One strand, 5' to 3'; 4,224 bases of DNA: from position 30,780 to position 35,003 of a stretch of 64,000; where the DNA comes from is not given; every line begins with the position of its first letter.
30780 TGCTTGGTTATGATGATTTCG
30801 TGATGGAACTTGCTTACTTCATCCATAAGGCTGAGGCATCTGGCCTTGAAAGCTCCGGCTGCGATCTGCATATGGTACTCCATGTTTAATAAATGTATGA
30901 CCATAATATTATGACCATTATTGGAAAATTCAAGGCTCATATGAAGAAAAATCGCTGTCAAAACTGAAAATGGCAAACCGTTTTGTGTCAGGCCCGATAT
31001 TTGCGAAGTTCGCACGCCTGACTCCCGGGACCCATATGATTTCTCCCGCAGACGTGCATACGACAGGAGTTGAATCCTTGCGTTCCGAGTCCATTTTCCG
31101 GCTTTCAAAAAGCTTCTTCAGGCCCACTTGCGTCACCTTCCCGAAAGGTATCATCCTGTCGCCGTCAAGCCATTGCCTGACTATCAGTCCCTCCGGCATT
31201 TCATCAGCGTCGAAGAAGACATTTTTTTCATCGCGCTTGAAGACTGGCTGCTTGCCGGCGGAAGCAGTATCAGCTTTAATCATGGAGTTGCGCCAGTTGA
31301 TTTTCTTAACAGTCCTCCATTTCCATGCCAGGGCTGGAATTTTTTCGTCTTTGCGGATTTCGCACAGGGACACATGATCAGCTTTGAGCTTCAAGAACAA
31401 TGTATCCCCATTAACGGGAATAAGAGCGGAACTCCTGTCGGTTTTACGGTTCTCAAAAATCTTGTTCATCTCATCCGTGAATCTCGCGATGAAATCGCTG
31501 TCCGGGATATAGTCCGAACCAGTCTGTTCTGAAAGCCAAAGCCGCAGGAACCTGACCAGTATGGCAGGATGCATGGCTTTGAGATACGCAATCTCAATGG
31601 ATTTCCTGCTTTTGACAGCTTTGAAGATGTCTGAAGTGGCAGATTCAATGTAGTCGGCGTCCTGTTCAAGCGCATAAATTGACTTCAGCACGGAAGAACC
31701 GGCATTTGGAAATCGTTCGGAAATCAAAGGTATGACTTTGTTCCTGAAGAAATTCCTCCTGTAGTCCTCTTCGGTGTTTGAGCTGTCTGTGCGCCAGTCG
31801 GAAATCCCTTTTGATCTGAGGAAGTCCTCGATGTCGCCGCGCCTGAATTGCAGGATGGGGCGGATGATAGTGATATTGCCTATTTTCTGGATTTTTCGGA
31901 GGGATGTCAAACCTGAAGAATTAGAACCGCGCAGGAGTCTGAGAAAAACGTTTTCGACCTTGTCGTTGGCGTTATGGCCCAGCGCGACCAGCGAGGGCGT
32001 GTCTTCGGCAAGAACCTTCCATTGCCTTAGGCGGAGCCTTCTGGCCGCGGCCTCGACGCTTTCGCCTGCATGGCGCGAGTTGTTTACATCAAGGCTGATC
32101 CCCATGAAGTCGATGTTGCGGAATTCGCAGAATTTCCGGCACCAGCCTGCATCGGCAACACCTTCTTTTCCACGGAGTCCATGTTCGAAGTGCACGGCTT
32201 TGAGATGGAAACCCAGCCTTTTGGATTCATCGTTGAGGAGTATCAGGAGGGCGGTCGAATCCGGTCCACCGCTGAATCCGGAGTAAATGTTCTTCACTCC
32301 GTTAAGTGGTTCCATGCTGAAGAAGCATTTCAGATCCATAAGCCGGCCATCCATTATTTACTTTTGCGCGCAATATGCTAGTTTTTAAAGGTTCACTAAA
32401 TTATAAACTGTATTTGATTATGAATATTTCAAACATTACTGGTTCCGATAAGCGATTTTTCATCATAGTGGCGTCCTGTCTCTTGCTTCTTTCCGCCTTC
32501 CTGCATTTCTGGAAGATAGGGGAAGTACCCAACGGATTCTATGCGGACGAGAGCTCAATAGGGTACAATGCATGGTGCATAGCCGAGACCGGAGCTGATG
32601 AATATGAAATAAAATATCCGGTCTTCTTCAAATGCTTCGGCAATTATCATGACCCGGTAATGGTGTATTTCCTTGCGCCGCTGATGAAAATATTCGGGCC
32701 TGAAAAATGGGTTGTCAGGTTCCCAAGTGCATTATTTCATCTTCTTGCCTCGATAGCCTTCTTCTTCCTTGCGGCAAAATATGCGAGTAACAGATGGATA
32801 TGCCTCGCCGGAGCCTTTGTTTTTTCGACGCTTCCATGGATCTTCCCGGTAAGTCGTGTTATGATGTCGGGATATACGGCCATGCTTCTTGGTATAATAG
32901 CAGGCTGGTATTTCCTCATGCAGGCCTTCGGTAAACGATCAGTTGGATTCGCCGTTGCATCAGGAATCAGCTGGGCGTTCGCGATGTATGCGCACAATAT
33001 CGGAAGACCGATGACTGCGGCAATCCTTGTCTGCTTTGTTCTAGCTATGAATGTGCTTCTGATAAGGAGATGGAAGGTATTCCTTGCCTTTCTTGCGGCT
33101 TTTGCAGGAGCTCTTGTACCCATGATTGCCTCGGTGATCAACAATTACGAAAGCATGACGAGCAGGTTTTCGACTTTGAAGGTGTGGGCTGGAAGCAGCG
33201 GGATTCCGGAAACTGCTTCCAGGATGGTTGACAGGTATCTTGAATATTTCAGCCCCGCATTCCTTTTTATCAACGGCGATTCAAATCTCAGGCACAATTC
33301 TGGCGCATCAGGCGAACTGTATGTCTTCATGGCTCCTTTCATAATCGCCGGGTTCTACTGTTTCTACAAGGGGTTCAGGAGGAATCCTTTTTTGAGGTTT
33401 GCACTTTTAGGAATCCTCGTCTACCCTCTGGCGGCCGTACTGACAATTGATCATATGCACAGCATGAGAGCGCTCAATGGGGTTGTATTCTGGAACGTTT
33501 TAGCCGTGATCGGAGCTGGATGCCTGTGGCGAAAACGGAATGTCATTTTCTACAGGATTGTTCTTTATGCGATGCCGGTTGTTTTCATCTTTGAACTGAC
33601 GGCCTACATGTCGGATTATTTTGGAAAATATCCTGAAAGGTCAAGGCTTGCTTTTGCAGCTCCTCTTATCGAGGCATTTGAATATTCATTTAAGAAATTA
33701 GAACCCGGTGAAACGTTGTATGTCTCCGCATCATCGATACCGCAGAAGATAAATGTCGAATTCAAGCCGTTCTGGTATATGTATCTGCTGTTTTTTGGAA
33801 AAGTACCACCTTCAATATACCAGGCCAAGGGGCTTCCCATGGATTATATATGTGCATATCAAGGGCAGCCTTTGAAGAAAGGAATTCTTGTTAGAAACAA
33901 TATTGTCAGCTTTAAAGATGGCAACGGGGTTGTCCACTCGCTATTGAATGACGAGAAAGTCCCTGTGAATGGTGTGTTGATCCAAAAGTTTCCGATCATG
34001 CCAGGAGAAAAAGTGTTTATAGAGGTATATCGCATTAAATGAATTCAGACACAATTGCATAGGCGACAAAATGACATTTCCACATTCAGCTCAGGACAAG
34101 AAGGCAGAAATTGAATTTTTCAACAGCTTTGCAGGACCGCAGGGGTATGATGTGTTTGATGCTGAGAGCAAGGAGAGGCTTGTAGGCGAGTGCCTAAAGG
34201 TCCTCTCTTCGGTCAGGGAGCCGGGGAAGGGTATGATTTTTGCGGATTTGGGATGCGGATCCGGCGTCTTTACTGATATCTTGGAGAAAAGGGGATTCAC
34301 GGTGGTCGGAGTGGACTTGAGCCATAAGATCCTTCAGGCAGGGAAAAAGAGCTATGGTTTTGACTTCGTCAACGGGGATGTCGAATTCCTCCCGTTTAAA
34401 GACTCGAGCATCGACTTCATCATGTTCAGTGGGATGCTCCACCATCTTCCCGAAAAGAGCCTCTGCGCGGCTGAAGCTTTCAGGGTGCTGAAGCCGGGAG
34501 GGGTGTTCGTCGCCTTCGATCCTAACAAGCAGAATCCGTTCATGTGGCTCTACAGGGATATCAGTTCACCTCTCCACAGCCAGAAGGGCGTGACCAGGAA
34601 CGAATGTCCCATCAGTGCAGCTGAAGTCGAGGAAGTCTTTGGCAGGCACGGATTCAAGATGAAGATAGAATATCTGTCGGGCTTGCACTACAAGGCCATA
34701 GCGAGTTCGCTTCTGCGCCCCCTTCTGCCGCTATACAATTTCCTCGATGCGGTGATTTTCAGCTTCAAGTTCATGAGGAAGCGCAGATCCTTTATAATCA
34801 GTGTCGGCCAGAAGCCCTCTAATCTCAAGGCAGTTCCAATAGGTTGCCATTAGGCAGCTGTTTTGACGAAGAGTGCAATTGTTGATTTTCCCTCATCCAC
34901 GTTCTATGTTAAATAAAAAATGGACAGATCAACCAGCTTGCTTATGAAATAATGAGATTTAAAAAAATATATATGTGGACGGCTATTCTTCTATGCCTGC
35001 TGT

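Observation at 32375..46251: GT-C-rich glycosylation island with a single lipid-sugar synthase and a UbiA prenyltransferase, but no flippase, polymerase or sugar-nucleotide genes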

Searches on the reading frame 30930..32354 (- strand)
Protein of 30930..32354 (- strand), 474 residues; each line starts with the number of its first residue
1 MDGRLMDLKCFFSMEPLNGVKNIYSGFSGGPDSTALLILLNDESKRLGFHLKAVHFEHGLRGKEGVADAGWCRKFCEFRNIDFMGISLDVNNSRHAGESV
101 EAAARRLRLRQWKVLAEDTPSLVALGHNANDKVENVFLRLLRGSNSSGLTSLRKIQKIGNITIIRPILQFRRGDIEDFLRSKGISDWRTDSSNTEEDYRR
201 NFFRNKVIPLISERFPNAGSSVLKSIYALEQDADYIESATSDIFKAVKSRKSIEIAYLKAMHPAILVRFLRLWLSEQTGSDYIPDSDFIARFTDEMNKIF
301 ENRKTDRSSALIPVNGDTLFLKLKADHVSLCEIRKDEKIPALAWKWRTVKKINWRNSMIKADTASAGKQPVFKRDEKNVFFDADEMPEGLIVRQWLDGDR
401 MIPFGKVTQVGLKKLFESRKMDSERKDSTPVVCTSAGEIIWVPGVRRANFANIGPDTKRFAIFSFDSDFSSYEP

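Call 6: search_protein_families(library=ncbifam, proteins=[window:30930-32354:-], max_evalue=0.001)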
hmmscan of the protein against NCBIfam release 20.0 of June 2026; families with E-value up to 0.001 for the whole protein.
window:30930-32354:- (474 aa): 4 families
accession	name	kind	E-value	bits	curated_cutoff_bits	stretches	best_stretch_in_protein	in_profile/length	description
TIGR02432.1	lysidine_TilS_N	equivalog_domain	2.1e-42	145.2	93.6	1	26-209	5-189/189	tRNA lysidine(34) synthetase TilS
NF007942.0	PRK10660.1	equivalog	7.7e-37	127.1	606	1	17-295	14-286/439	tRNA lysidine(34) synthetase TilS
NF007972.0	PRK10696.1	equivalog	1.6e-06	27.6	272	1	22-229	43-251/295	tRNA 2-thiocytidine(32) synthetase TtcA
TIGR02433.1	lysidine_TilS_C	equivalog_domain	3.4e-05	23.2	20.2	1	390-433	1-44/47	tRNA lysidine(34) synthetase TilS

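Call 7: search_protein_families(library=pfam, proteins=[window:30930-32354:-], max_evalue=0.001)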
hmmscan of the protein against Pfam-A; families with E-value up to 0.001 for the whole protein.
window:30930-32354:- (474 aa): 2 families
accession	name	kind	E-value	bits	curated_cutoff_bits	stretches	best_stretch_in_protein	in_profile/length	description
PF01171.26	ATP_bind_3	-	6.5e-42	143.7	27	1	26-205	5-181/182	PP-loop family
PF11734.13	TilS_C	-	1.5e-06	27.9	22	1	391-457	2-67/74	TilS substrate C-terminal domain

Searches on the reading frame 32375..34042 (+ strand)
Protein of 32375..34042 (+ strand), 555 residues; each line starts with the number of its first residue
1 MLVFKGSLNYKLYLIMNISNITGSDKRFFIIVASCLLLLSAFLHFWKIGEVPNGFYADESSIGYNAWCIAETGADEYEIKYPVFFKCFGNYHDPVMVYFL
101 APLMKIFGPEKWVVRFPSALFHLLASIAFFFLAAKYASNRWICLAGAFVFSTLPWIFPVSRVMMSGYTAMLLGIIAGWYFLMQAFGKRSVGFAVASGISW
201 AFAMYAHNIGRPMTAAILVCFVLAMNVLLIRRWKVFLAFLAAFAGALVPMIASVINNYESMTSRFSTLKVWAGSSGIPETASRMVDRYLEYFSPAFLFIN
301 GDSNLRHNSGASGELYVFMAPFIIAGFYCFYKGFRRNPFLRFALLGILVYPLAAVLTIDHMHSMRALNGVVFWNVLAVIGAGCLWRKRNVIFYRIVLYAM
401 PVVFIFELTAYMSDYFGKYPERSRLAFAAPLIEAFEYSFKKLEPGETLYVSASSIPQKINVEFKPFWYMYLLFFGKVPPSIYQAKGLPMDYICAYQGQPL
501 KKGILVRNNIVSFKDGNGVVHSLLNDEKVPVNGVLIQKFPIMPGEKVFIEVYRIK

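Call 3: search_protein_families(library=pfam, proteins=[window:32375-34042:+], max_evalue=0.01)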
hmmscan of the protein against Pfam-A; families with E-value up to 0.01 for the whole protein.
window:32375-34042:+ (555 aa): 1 family
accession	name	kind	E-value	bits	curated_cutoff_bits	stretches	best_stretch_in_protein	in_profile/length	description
PF13231.12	PMT_2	-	3.5e-08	34.2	26.1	1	92-244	2-152/160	Dolichyl-phosphate-mannose-protein mannosyltransferase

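Call 5: search_protein_families(library=ncbifam, proteins=[window:32375-34042:+], max_evalue=0.01)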
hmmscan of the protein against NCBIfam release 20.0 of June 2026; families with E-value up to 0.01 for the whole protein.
window:32375-34042:+ (555 aa): 0 families

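Call 10: search_solved_structures(query=window:32420-34042:+, max_evalue=1)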
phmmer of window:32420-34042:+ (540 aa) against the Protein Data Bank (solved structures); distinct sequences matched with E-value up to 1: 2.
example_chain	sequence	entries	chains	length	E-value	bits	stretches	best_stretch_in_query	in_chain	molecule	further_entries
9f5x_Z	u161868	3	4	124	0.075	15.1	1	310-351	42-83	KFYI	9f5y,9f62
5wd8_A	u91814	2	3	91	0.94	11.5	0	386-457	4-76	Lem22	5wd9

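Call 53: search_solved_structures(query=A4, max_evalue=1, show_alignments=1)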
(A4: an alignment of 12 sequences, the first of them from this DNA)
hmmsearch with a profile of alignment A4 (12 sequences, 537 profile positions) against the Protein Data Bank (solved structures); distinct sequences matched with E-value up to 1: 0.

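Call 77: find_related_loci(query=A4, collection=genome_contigs, flank=10000)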
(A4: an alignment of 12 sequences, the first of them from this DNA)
Query A4 (540 aa) in genome_contigs; peptide patterns used: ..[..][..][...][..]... (x = any residue, [..] = any of these).
598 stretches matched a pattern (row limit reached: there are more); 577 encode a relative of the query (tblastn E <= 1e-3); the best 80 are kept; 80 distinct loci.
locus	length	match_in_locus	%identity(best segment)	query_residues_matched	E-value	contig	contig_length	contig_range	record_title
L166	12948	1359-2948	55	1-539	0e+0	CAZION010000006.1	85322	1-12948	MAG TPA_asm: uncultured Victivallis sp. isolate SRP272421_co1_540 genome assembly, contig: NODE_322_length_85322_cov_12.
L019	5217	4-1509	56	35-539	0e+0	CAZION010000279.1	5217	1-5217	MAG TPA_asm: uncultured Victivallis sp. isolate SRP272421_co1_540 genome assembly, contig: NODE_60880_length_5217_cov_13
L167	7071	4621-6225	52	2-539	0e+0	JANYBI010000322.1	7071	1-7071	MAG: Lentisphaerae bacterium isolate GL140_5_metabat_62_sub GL140_5_k141_2289515, whole genome shotgun sequence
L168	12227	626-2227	48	1-540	1e-152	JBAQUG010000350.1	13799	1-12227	MAG: Victivallales bacterium isolate MFD12006_ilm_asm_bin38 k127_89087, whole genome shotgun sequence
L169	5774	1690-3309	45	1-538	5e-150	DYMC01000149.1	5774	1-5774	MAG TPA_asm: Lentisphaera sp. isolate SulCav_AS07-7_55_126 SulCav_AS07_7_12618_length_5774_cov_56_163840, whole genome s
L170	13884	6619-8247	45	2-539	6e-150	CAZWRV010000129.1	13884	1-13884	MAG TPA_asm: uncultured Victivallaceae bacterium isolate binchicken_co135_207 genome assembly, contig: NODE_6348_length_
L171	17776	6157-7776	63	1-540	0e+0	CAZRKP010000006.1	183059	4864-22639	MAG TPA_asm: uncultured Victivallis sp. isolate binchicken_co273_45 genome assembly, contig: NODE_57_length_183059_cov_6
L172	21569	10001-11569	44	7-524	5e-142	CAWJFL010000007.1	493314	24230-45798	MAG: uncultured Verrucomicrobiae bacterium isolate MFD09222.bin.2.60 genome assembly, contig: contig_47420, whole genome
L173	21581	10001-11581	43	13-538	2e-139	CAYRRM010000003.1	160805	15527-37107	MAG TPA_asm: uncultured Lentisphaera sp. isolate binchicken_co14_242 genome assembly, contig: NODE_93_length_160805_cov_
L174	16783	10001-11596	43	14-539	4e-137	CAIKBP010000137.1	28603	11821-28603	MAG: uncultured Verrucomicrobia bacterium isolate AlinenSediments_bin-1706 genome assembly, contig: bin-1706:137/186, wh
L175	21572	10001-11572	42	5-524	1e-136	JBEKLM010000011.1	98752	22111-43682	MAG: Verrucomicrobiia bacterium isolate SPRUCE 370 SPRUCE_370_11, whole genome shotgun sequence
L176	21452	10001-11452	47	14-494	8e-135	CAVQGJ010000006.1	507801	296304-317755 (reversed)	MAG: uncultured Verrucomicrobiae bacterium isolate MFD05512.bin.2.136 genome assembly, contig: contig_22410, whole genom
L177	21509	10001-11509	43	4-502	3e-131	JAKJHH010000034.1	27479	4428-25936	MAG: Verrucomicrobia bacterium isolate UR.bin179 NODE_34_length_27479_cov_2.804576, whole genome shotgun sequence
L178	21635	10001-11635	40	11-540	5e-128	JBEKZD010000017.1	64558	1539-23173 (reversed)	MAG: Verrucomicrobiia bacterium isolate SPRUCE 690 SPRUCE_690_17, whole genome shotgun sequence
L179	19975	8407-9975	42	7-525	6e-127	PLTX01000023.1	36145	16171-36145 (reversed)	MAG: Verrucomicrobia bacterium isolate bog_1451 73.20120700_S1D.122_contig_30326, whole genome shotgun sequence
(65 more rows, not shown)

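Call 83: search_protein_representatives(protein=window:32420-34042:+)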
Query: 540 residues. Proteins with E-value up to 0.001 (for the whole library): 7333; up to 1e-10: 4197; up to 1e-30: 378. The best 150 are listed.
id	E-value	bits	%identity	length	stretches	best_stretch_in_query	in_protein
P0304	4.3e-226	768.5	64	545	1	13-538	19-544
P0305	4.6e-188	643.0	54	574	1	11-539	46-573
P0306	4.0e-155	534.3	49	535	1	1-539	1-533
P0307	1.4e-153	529.2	46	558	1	9-525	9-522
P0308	3.0e-153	528.1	48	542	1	10-538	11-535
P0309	8.8e-150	516.6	46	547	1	10-539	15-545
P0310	2.3e-149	515.3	46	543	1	11-540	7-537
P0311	6.7e-139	480.7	47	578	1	12-526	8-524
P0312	4.9e-138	477.9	50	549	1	57-527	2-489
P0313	2.5e-136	472.2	43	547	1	10-531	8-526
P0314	4.4e-136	471.4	45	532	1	16-525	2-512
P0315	5.1e-133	461.3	41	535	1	11-533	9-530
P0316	4.6e-131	454.9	43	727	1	9-525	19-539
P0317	6.5e-128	444.4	43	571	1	11-502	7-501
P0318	8.6e-126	437.4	46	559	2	14-371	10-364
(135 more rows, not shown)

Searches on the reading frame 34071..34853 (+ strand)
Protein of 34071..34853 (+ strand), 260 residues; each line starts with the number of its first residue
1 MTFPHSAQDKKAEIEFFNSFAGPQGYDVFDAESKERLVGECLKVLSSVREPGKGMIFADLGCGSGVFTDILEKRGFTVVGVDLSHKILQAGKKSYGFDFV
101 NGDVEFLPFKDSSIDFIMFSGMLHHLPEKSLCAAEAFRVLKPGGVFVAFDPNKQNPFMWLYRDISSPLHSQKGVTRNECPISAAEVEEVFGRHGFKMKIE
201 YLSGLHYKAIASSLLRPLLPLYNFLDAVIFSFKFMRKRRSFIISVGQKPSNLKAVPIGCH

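Call 3: search_protein_families(library=pfam, proteins=[window:34071-34853:+], max_evalue=0.01)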
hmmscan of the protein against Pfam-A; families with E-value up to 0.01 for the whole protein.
window:34071-34853:+ (260 aa): 10 families
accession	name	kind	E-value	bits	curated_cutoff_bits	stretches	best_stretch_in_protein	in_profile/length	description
PF08241.18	Methyltransf_11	-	1.1e-23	84.1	21.2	1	59-147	2-94/95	Methyltransferase domain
PF13649.12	Methyltransf_25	-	8.8e-20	71.6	27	1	59-144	3-97/97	Methyltransferase domain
PF13847.12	Methyltransf_31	-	1.7e-17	63.9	27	1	53-157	3-118/145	Methyltransferase domain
PF13489.12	Methyltransf_23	-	2.5e-14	53.8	27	1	53-197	22-161/164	Methyltransferase domain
PF08242.18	Methyltransf_12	-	4.6e-12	46.9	30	1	59-146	2-98/98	Methyltransferase domain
PF01209.24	Ubie_methyltran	-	5.8e-11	42.6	20.1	1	51-153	45-156/233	ubiE/COQ5 methyltransferase family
PF01728.25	FtsJ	-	2.9e-06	27.8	24.1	1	53-117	21-95/181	FtsJ-like methyltransferase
PF07021.18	MetW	-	0.0011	19.1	21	1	56-139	16-101/193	Methionine biosynthesis protein MetW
PF05148.21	Methyltransf_8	-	0.0025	18.2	27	1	49-146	68-154/219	Hypothetical methyltransferase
PF07757.19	AdoMet_MTase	-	0.0077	16.9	27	0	52-85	60-93/115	Predicted AdoMet-dependent methyltransferase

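Call 5: search_protein_families(library=ncbifam, proteins=[window:34071-34853:+], max_evalue=0.01)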
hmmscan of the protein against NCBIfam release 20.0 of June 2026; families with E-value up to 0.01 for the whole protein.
window:34071-34853:+ (260 aa): 36 families (the best 25 are shown)
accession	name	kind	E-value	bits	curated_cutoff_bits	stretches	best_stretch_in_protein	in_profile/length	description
NF045667.1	MTase_DVU1556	equivalog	1.4e-20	73.7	155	1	53-199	22-164/213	DVU_1556 family methyltransferase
TIGR01934.1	MenG_MenH_UbiE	subfamily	1.7e-13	50.4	158.35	1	53-156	39-149/223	ubiquinone/menaquinone biosynthesis methyltransferase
NF001241.0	PRK00216.1-2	equivalog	5.7e-13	49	327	1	54-150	52-151/231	demethylmenaquinone methyltransferase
NF001244.0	PRK00216.1-5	equivalog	3.2e-12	46.2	216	1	54-156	49-161/236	bifunctional demethylmenaquinone methyltransferase/2-methoxy-6-polyprenyl-1,4-benzoquinol methylase UbiE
NF041537.1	ArsM_AhpD_UU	exception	4.7e-12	45.3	510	1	53-150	76-182/345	arsenite methyltransferase/AhpD domain selenoprotein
TIGR02072.1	BioC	equivalog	8.6e-12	45.4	184.95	1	57-147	38-131/244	malonyl-ACP O-methyltransferase BioC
NF008823.0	PRK11873.1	subfamily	2.4e-11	43.7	263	1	53-148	77-181/272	arsenite methyltransferase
NF041536.1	ArsM_DUF2284_UU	exception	3.3e-11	42.2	575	1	53-150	76-182/459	arsenite methyltransferase/DUF2284 domain selenoprotein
TIGR01983.1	UbiG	equivalog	8.6e-10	38.3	102.95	1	53-153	49-156/228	bifunctional 2-polyprenyl-6-hydroxyphenol methylase/3-demethylubiquinol 3-O-methyltransferase UbiG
NF040539.1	AST_met_ArsM_2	exception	2e-09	37.7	240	1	14-150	19-165/262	putative arsinothricin biosynthesis methyltransferase ArsM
NF007610.0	PRK10258.1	equivalog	2.2e-09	37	342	1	57-150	46-139/251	malonyl-ACP O-methyltransferase BioC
NF045823.1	PthPhpthDimycoMt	equivalog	3.1e-09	36.4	300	1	80-156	95-174/256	phthiotriol/phenolphthiotriol dimycocerosates methyltransferase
NF047649.1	MTase_UXPK_star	exception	4.2e-09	35.8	460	1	51-148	77-181/283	methyltransferase/UXPK-star double selenoprotein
NF043040.1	corrin_prot_MT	hypoth_equivalog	7.6e-09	35.3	180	1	44-152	34-151/216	corrinoid protein-associated methyltransferase CpaM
TIGR02021.1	BchM-ChlM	equivalog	1.8e-08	34.1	158.9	1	42-197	45-200/218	magnesium protoporphyrin IX methyltransferase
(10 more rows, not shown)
